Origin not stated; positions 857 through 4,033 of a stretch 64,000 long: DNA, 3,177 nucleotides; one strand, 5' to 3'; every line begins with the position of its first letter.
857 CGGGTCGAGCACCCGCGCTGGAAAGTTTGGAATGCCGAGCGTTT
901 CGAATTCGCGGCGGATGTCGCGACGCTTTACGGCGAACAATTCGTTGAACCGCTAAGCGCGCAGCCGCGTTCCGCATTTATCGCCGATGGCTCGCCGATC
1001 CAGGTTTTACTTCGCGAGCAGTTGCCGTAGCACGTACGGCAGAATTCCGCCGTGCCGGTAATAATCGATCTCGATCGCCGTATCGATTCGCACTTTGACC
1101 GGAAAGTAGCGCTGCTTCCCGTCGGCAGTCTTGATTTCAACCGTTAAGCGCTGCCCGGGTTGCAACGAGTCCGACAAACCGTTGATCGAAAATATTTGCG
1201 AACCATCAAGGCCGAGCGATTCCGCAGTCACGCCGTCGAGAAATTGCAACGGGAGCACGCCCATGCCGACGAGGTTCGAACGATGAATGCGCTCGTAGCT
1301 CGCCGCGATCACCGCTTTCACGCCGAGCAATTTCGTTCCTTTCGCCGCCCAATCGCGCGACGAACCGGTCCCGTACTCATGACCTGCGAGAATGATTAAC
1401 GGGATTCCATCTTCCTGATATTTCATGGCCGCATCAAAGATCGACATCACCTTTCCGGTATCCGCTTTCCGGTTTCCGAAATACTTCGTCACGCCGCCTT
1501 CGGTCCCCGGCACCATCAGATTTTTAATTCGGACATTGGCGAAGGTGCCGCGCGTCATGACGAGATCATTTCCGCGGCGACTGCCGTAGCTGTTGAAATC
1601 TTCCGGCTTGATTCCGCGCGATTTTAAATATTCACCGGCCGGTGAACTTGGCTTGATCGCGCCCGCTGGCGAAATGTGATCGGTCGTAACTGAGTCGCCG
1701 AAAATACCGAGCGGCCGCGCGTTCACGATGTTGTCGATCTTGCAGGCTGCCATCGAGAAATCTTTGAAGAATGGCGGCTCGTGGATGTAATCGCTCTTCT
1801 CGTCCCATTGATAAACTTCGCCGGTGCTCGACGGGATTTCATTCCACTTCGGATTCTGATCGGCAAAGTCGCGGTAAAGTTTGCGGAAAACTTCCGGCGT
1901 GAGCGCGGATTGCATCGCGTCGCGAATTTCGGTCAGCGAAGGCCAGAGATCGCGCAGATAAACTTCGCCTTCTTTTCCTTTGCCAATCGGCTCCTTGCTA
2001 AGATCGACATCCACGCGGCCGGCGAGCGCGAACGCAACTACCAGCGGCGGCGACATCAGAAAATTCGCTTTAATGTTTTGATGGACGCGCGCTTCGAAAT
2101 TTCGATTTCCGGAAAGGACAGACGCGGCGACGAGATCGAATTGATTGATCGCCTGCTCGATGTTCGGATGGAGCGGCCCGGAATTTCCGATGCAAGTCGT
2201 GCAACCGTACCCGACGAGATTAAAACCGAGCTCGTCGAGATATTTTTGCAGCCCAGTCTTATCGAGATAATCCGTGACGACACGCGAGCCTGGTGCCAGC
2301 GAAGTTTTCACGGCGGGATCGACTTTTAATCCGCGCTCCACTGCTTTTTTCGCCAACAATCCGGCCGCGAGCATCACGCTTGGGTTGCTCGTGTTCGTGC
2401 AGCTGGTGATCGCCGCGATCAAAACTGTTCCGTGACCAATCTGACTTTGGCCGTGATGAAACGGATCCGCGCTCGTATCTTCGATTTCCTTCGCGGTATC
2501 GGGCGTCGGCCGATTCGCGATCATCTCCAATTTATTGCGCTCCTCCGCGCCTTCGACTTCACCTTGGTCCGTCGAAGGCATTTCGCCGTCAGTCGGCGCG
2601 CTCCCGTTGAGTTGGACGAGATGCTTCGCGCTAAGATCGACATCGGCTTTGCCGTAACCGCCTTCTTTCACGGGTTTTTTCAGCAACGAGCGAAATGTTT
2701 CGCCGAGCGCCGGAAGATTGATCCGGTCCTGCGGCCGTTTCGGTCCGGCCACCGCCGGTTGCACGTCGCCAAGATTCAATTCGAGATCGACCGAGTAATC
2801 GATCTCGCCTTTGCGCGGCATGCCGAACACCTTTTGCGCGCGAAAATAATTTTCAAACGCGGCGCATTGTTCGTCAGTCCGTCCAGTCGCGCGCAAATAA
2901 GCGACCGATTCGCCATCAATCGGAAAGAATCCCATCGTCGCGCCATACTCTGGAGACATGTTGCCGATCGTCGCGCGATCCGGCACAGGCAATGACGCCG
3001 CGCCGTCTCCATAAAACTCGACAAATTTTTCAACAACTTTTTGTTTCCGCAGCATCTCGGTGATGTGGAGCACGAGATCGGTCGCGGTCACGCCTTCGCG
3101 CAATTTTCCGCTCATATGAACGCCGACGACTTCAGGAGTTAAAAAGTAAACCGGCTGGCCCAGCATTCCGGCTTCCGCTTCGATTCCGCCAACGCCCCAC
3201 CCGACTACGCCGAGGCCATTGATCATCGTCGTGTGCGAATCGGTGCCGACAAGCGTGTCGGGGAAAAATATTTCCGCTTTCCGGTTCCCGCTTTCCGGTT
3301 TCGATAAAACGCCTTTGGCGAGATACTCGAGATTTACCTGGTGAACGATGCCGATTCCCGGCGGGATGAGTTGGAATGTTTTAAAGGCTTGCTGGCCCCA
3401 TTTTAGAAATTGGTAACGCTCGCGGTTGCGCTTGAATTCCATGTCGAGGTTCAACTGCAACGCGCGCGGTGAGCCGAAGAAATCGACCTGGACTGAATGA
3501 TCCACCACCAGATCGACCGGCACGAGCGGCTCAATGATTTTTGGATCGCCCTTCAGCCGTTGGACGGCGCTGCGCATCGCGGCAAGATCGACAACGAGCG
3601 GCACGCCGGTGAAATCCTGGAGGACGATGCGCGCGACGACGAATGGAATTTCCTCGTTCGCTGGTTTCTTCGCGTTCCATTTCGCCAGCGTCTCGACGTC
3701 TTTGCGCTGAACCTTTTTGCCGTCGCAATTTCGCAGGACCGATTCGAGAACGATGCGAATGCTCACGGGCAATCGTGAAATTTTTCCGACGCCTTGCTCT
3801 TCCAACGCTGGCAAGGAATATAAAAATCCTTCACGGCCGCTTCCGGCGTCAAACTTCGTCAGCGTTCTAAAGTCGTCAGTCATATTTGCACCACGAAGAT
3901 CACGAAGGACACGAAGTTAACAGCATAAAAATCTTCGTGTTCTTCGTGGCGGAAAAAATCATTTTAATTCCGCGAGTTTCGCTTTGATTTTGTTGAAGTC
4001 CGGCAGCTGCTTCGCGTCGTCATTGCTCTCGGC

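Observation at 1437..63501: Hyper-abundant 10-mer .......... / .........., about one copy per 1.3 kb in both orientations (DNA-uptake-sequence-like)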

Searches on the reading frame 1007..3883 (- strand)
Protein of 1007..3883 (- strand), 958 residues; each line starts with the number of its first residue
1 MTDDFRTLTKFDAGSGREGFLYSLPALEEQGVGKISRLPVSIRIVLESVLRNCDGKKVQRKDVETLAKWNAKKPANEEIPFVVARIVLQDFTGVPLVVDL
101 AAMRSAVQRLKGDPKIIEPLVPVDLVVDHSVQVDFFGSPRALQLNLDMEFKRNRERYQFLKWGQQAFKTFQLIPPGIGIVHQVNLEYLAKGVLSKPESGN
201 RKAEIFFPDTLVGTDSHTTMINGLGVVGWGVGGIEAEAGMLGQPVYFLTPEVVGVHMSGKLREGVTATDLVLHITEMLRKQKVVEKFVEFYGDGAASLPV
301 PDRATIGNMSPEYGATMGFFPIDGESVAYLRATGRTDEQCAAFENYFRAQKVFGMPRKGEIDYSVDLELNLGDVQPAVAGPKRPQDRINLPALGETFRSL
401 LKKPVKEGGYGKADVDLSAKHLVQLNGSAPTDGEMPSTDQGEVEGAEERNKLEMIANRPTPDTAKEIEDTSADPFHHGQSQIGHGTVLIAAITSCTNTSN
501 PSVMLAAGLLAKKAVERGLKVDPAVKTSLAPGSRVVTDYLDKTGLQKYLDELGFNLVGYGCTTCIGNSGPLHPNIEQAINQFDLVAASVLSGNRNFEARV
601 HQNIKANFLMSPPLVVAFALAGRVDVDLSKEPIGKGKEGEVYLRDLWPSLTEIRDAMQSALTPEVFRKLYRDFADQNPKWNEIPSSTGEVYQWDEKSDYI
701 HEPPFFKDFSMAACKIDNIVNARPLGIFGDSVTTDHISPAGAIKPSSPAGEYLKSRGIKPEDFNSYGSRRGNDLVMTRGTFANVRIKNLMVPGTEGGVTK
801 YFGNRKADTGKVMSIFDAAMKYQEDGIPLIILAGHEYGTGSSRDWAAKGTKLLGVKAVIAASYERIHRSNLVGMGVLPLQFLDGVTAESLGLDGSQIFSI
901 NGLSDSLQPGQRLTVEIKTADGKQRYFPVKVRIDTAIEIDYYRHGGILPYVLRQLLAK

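Call 8: search_protein_families(library=pfam, proteins=[window:1007-3883:-])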
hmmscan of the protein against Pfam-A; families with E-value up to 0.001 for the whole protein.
window:1007-3883:- (958 aa): 2 families
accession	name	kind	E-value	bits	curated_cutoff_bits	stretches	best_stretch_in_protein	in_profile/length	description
PF00330.25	Aconitase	-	4e-157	524.3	28.7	1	69-622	4-463/463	Aconitase family (aconitate hydratase)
PF00694.25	Aconitase_C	-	2.1e-40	138.6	22.8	1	751-882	3-129/131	Aconitase C-terminal domain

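Call 10: find_related_loci(query=window:1007-3883:-, collection=genome_contigs, flank=10000)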
Query window:1007-3883:- (958 aa) in genome_contigs; peptide patterns used: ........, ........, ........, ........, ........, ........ (x = any residue, [..] = any of these).
600 stretches matched a pattern (row limit reached: there are more); 585 encode a relative of the query (tblastn E <= 1e-3); the best 80 are kept; 80 distinct loci.
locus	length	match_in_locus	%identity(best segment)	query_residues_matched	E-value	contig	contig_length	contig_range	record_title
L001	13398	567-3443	92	1-958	0e+0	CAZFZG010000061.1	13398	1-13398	MAG TPA_asm: uncultured Chthoniobacteraceae bacterium isolate SRP273308_co1_276 genome assembly, contig: NODE_5648_lengt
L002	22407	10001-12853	91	1-958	0e+0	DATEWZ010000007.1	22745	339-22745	MAG TPA_asm: Chthoniobacterales bacterium isolate SMAG_U8406 k141_260889, whole genome shotgun sequence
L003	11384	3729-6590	89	1-958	0e+0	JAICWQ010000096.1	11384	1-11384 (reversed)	MAG: Chthoniobacterales bacterium isolate LS_FP_2_bin.56 k141_3139453_length_11384_cov_13.0000, whole genome shotgun seq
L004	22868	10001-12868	88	1-958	0e+0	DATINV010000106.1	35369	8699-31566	MAG TPA_asm: Chthoniobacterales bacterium isolate SMAG_U15805 k141_1046409, whole genome shotgun sequence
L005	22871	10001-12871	88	1-958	0e+0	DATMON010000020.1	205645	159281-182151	MAG TPA_asm: Chthoniobacterales bacterium isolate SMAG_U12877 k141_1378168, whole genome shotgun sequence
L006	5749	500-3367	87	1-958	0e+0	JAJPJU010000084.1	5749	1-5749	MAG: Spartobacteria bacterium isolate Centralia_MAG_554 k107_10462656, whole genome shotgun sequence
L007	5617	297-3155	86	1-958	0e+0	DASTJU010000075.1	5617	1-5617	MAG TPA_asm: Chthoniobacterales bacterium isolate SMAG_U1651 k141_1317803, whole genome shotgun sequence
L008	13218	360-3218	86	1-958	0e+0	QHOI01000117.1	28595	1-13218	MAG: Verrucomicrobia bacterium isolate AV56 14_0927_09_40cm_scaffold_558_curated, whole genome shotgun sequence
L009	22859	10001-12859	87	1-958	0e+0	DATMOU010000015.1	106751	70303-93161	MAG TPA_asm: Chthoniobacterales bacterium isolate SMAG_U12884 k141_3656654, whole genome shotgun sequence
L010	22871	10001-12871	86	1-958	0e+0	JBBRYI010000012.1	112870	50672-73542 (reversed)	MAG: Chthoniobacterales bacterium isolate La5_metabat2.048 La5_metabat2.048_K_2676311_L_112870_cov_35.0692, whole genome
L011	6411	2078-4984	85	1-956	0e+0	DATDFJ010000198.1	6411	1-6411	MAG TPA_asm: Chthoniobacterales bacterium isolate SMAG_U223 k141_1391381, whole genome shotgun sequence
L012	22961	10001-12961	84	1-958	0e+0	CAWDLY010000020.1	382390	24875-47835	MAG: uncultured Verrucomicrobiae bacterium isolate MFD04944.bin.2.179 genome assembly, contig: contig_34721, whole genom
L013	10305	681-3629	83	1-958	0e+0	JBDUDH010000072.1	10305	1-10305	MAG: Verrucomicrobiota bacterium isolate cluster4_bin.66 NODE_17635_length_10305_cov_15.143024, whole genome shotgun seq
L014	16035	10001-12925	83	1-958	0e+0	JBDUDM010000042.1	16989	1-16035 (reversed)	MAG: Spartobacteria bacterium isolate cluster4_bin.70 NODE_6812_length_16989_cov_21.016240, whole genome shotgun sequenc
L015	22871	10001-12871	85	1-958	0e+0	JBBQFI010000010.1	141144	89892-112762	MAG: Chthoniobacterales bacterium isolate Co_metawrap_1036 Cmw_1036_k141_23959691_length_141144_cov_20.9994, whole genom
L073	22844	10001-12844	76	3-957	0e+0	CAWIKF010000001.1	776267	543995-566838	MAG: uncultured Verrucomicrobiae bacterium isolate MFD01213.bin.1.241 genome assembly, contig: contig_18869, whole genom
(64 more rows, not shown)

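Call 74: search_protein_families(library=pfam, proteins=[L010:1423-2781:+, L010:832-1449:-, L010:2927-3847:-, L010:3676-6306:-, L012:21554-22960:+, L012:18442-20637:-, L012:20739-21695:-, L073:21069-21782:-], max_evalue=0.0001)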
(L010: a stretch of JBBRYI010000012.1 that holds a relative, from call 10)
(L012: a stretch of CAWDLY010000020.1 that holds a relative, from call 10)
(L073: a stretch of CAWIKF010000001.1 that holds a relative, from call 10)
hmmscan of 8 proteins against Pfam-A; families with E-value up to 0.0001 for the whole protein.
L010:1423-2781:+ (452 aa): 1 family
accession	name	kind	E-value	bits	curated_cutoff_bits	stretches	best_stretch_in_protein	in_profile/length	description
PF00482.28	T2SSF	-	5.4e-65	217.4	25.2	2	111-237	1-125/125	Type II secretion system (T2SS), protein F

L010:832-1449:- (205 aa): 1 family
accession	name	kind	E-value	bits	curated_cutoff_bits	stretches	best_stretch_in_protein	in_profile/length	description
PF14597.12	Lactamase_B_5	-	7e-14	52.2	28.4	1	14-200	9-195/199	Metallo-beta-lactamase superfamily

L010:2927-3847:- (306 aa): 5 families
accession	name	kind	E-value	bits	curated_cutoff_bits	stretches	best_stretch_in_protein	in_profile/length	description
PF08241.18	Methyltransf_11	-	6.2e-17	62.5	21.2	1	100-188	2-95/95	Methyltransferase domain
PF13649.12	Methyltransf_25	-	5.9e-14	53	27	1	98-184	1-97/97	Methyltransferase domain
PF08242.18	Methyltransf_12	-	1.9e-08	35.3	30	1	101-186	3-98/98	Methyltransferase domain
PF13847.12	Methyltransf_31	-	1.5e-07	31.6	27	1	95-188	4-109/145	Methyltransferase domain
PF13489.12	Methyltransf_23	-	2.8e-05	24.3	27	1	73-188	1-116/164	Methyltransferase domain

L010:3676-6306:- (876 aa): 5 families
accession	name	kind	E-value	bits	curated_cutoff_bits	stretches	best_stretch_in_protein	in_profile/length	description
PF08494.16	DEAD_assoc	-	8.5e-47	159.9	23.5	1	647-833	1-191/191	DEAD/H associated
PF19306.5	WH_Lhr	-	1.1e-35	122.9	27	1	413-574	3-164/168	Large helicase-related protein, winged helix domain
PF00270.35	DEAD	-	8.3e-30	104.1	26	1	45-227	1-161/167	DEAD/DEAH box helicase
PF00271.37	Helicase_C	-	1e-16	61.6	23.5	1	280-384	5-107/110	Helicase conserved C-terminal domain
PF04851.21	ResIII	-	7.6e-06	26.4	22.5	1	48-225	8-161/164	Type III restriction enzyme, res subunit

L012:21554-22960:+ (469 aa): 2 families
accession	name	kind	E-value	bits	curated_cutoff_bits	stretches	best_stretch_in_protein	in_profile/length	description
PF03772.21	Competence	-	4.3e-42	144.8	23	1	299-442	1-147/270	Competence protein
PF13567.11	DUF4131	-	2.4e-20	73.3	31.6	1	107-252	9-161/165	Domain of unknown function (DUF4131)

L012:18442-20637:- (731 aa): 0 families

L012:20739-21695:- (318 aa): 2 families
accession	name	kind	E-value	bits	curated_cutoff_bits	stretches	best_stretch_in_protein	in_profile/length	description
PF12706.13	Lactamase_B_2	-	9.2e-37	127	27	1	91-277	2-200/200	Beta-lactamase superfamily domain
PF13483.12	Lactamase_B_3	-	1.9e-25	90.1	24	1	75-276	2-160/160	Beta-lactamase superfamily domain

L073:21069-21782:- (238 aa): 1 family
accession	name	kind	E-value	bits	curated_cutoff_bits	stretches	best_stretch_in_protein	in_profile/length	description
PF07963.17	N_methyl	-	1.9e-08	34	21.2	1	9-34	2-27/27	Prokaryotic N-terminal methylation motif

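Call 75: find_homologous_proteins(query=L012:21554-22960:+, max_evalue=1e-20)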
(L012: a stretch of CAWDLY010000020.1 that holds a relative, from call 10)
Query L012:21554-22960:+ (469 aa): 2237 proteins with E <= 1e-20 among 8000 candidates; the best 120 are listed.
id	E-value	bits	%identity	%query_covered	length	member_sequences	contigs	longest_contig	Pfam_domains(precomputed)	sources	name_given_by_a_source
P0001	4.8e-251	852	100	84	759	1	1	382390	PF13567.12,PF03772.22,PF00753.34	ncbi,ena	-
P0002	8.2e-224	762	87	85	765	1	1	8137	PF13567.12,PF03772.22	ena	-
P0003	1.6e-223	761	88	85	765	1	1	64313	PF13567.12,PF03772.22,PF00753.34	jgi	jgi:competence protein ComEC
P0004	6.5e-218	742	85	85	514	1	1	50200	PF13567.12,PF03772.22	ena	-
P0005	6.5e-207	706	80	85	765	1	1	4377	PF12706.14,PF13567.12,PF03772.22,PF00753.34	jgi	jgi:competence protein ComEC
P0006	4.4e-201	687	78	85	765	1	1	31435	PF13567.12,PF03772.22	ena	-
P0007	4.2e-200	684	77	86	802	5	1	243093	PF13567.12,PF03772.22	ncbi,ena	-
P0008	6.3e-199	680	77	85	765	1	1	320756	PF13567.12,PF03772.22,PF00753.34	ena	-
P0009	7.3e-199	680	77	85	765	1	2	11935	PF13567.12,PF03772.22,PF00753.34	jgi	jgi:competence protein ComEC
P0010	9.1e-199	679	77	85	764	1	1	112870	PF13567.12,PF03772.22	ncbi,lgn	-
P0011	1.5e-196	672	85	77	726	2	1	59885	PF13567.12,PF03772.22,PF00753.34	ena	-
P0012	1.6e-196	672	77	85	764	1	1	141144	PF13567.12,PF03772.22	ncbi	-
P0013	7.4e-195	666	76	85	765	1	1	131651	PF13567.12,PF03772.22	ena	-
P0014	2.5e-192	658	77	81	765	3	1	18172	PF13567.12,PF03772.22,PF00753.34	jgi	jgi:competence protein ComEC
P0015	3.9e-192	657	77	85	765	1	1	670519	PF13567.12,PF03772.22,PF00753.34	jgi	jgi:competence protein ComEC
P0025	8.8e-170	584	67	85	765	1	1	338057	PF13567.12,PF03772.22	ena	-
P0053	4.1e-147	509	65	76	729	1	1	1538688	PF13567.12,PF03772.22,PF00753.34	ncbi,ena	-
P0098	3.3e-145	503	60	83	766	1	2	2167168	PF13567.12,PF03772.22,PF00753.34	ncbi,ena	-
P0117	8.3e-145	501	66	75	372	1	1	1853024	PF13567.12,PF03772.22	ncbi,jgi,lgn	ncbi:MAG: competence protein ComEC [Verrucomicrobiota bacterium]|jgi:ComEC/Rec2-related protein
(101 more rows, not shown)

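Call 77: find_encoding_contigs(protein=P0015, flank=10000, max_places=2)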
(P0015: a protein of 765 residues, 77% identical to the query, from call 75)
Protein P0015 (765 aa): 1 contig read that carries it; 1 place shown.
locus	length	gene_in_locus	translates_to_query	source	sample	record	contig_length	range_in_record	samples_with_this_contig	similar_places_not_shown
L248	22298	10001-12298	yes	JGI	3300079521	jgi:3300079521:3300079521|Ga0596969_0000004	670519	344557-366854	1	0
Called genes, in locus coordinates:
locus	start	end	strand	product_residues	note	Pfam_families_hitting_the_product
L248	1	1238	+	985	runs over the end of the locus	PF00330:Aconitase, PF00694:Aconitase_C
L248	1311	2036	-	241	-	-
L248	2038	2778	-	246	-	PF09844:DUF2071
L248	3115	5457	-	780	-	PF12895:ANAPC3 (faint), PF07719:TPR_2 (faint), PF13374:TPR_10 (faint), PF08614:ATG16 (weak), PF13424:TPR_12 (faint), PF13432:TPR_16, PF25064:ARM_TT21_5th (weak), PF13414:TPR_11, +5 more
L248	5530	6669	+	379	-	PF00667:FAD_binding_1, PF00175:NAD_binding_1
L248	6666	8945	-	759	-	PF09586:YfhO (faint)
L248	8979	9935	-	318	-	PF13483:Lactamase_B_3, PF12706:Lactamase_B_2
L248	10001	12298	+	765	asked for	PF13567:DUF4131, PF03772:Competence, PF00753:Lactamase_B (weak)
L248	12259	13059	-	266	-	PF02390:Methyltransf_4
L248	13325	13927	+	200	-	PF01625:PMSR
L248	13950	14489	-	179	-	-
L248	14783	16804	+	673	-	-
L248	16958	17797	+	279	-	PF12706:Lactamase_B_2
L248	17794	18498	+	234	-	PF03070:TENA_THI-4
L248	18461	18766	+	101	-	PF05402:PqqD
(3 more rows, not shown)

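Call 78: find_encoding_contigs(protein=P0007, flank=10000, max_places=2)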
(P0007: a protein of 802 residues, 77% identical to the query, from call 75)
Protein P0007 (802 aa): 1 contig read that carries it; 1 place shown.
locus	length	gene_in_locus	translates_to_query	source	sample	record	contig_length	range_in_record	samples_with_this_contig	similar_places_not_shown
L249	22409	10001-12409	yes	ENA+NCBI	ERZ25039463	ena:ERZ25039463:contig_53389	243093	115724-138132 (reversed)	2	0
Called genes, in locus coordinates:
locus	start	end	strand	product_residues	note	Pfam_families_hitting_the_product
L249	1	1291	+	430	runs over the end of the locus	PF00330:Aconitase, PF00694:Aconitase_C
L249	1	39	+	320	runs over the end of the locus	PF00330:Aconitase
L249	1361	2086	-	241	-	-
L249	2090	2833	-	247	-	PF09844:DUF2071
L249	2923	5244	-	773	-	PF07719:TPR_2 (faint), PF13374:TPR_10 (faint), PF08614:ATG16 (weak), PF13424:TPR_12 (faint), PF13432:TPR_16, PF25064:ARM_TT21_5th (weak), PF12895:ANAPC3 (weak), PF13414:TPR_11, +5 more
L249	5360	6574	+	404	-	PF00667:FAD_binding_1, PF00175:NAD_binding_1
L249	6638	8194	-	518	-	-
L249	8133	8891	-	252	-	-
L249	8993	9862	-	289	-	PF13483:Lactamase_B_3, PF12706:Lactamase_B_2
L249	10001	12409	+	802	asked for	PF13567:DUF4131, PF03772:Competence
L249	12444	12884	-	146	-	-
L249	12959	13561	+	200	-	PF01625:PMSR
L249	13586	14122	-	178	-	-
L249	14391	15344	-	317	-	PF03600:CitMHS, PF02080:TrkA_C, PF00939:Na_sulph_symp, PF03600:CitMHS (weak)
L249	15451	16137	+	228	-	-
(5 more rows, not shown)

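Call 79: find_encoding_contigs(protein=P0008, flank=10000, max_places=2)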
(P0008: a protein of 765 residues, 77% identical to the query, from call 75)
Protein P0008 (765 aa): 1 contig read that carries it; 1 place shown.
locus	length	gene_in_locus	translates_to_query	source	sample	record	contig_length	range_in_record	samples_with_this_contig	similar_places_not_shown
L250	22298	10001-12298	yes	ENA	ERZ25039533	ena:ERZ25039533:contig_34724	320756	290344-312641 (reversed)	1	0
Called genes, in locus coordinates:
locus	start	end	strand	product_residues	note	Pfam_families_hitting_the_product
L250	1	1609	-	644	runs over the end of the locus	PF00005:ABC_tran, PF02463:SMC_N (faint), PF03193:RsgA_GTPase (faint), PF13476:AAA_23 (faint), PF13555:AAA_29 (faint), PF12848:ABC_tran_Xtn, PF00005:ABC_tran, PF16326:ABC_tran_CTD, +3 more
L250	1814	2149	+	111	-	-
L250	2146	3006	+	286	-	-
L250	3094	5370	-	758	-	PF13374:TPR_10 (faint), PF07719:TPR_2 (faint), PF13424:TPR_12 (faint), PF14559:TPR_19 (faint), PF12895:ANAPC3 (weak), PF13432:TPR_16, PF25064:ARM_TT21_5th (weak), PF13414:TPR_11, +4 more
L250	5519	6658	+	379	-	PF00667:FAD_binding_1, PF00175:NAD_binding_1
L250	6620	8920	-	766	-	PF09586:YfhO (faint)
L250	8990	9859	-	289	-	PF13483:Lactamase_B_3, PF12706:Lactamase_B_2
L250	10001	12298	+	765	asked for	PF13567:DUF4131, PF03772:Competence, PF00753:Lactamase_B (weak)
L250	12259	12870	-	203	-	PF02390:Methyltransf_4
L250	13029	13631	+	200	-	PF01625:PMSR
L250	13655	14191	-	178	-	-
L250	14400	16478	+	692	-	PF00404:Dockerin_1 (weak)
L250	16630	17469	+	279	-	PF12706:Lactamase_B_2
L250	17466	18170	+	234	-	PF03070:TENA_THI-4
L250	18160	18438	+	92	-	PF05402:PqqD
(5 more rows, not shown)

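Call 84: find_encoding_contigs(protein=P0053, flank=10000, max_places=1)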
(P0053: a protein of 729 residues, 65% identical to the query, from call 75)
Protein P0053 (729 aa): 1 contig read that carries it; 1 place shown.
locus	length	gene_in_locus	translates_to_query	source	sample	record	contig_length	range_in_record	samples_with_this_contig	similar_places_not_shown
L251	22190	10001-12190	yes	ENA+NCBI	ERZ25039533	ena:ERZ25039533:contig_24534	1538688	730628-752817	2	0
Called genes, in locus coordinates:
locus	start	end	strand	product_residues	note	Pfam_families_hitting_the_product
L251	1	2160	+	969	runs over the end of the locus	PF00330:Aconitase, PF00694:Aconitase_C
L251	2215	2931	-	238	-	PF09844:DUF2071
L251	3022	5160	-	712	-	PF12895:ANAPC3 (faint), PF00515:TPR_1 (faint), PF07719:TPR_2 (faint), PF24161:CCDC39 (weak), PF13432:TPR_16, PF14559:TPR_19 (weak), PF25064:ARM_TT21_5th (weak), PF13414:TPR_11, +6 more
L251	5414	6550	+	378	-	PF00667:FAD_binding_1, PF00175:NAD_binding_1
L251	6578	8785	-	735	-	PF09586:YfhO (faint)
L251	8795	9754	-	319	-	PF13483:Lactamase_B_3, PF12706:Lactamase_B_2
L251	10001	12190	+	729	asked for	PF13567:DUF4131, PF03772:Competence, PF00753:Lactamase_B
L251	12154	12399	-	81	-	-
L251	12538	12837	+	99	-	-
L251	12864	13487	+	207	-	PF01625:PMSR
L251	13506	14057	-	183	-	-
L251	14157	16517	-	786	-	PF22113:Mtrc-MtrF_II-IV_dom (faint), PF09699:Paired_CXXCH_1 (faint), PF14522:Cytochrome_C7 (faint)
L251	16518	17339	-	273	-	PF14358:DUF4405 (faint)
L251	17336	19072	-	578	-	PF00027:cNMP_binding, PF12838:Fer4_7 (faint), PF00037:Fer4 (faint), PF12797:Fer4_2 (faint), PF12837:Fer4_6 (faint), PF13237:Fer4_10 (faint), PF13247:Fer4_11, PF13187:Fer4_9 (weak), +1 more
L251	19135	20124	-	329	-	PF14522:Cytochrome_C7 (faint), PF13435:Cytochrome_C554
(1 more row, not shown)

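Call 85: find_encoding_contigs(protein=P0025, flank=10000, max_places=1)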
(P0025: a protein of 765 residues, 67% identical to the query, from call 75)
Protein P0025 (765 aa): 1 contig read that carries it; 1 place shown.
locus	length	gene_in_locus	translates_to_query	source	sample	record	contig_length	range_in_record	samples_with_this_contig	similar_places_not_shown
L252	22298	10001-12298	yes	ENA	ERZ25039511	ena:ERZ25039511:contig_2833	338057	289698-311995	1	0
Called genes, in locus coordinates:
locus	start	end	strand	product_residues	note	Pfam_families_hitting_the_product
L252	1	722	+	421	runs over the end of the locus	PF00330:Aconitase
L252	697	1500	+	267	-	PF00694:Aconitase_C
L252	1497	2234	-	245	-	-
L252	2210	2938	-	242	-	PF09844:DUF2071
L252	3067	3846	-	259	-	PF07719:TPR_2 (faint), PF13428:TPR_14 (faint), PF13432:TPR_16, PF14559:TPR_19 (weak), PF25064:ARM_TT21_5th (weak), PF12895:ANAPC3 (weak), PF13414:TPR_11, PF13432:TPR_16 (weak), +7 more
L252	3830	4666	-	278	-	-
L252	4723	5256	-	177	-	-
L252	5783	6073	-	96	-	-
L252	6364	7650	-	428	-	-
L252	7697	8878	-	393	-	-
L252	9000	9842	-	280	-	PF13483:Lactamase_B_3, PF12706:Lactamase_B_2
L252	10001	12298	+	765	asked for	PF13567:DUF4131, PF03772:Competence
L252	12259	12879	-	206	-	PF02390:Methyltransf_4, PF13489:Methyltransf_23 (faint), PF13847:Methyltransf_31 (faint)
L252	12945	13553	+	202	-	PF01625:PMSR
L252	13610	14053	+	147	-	-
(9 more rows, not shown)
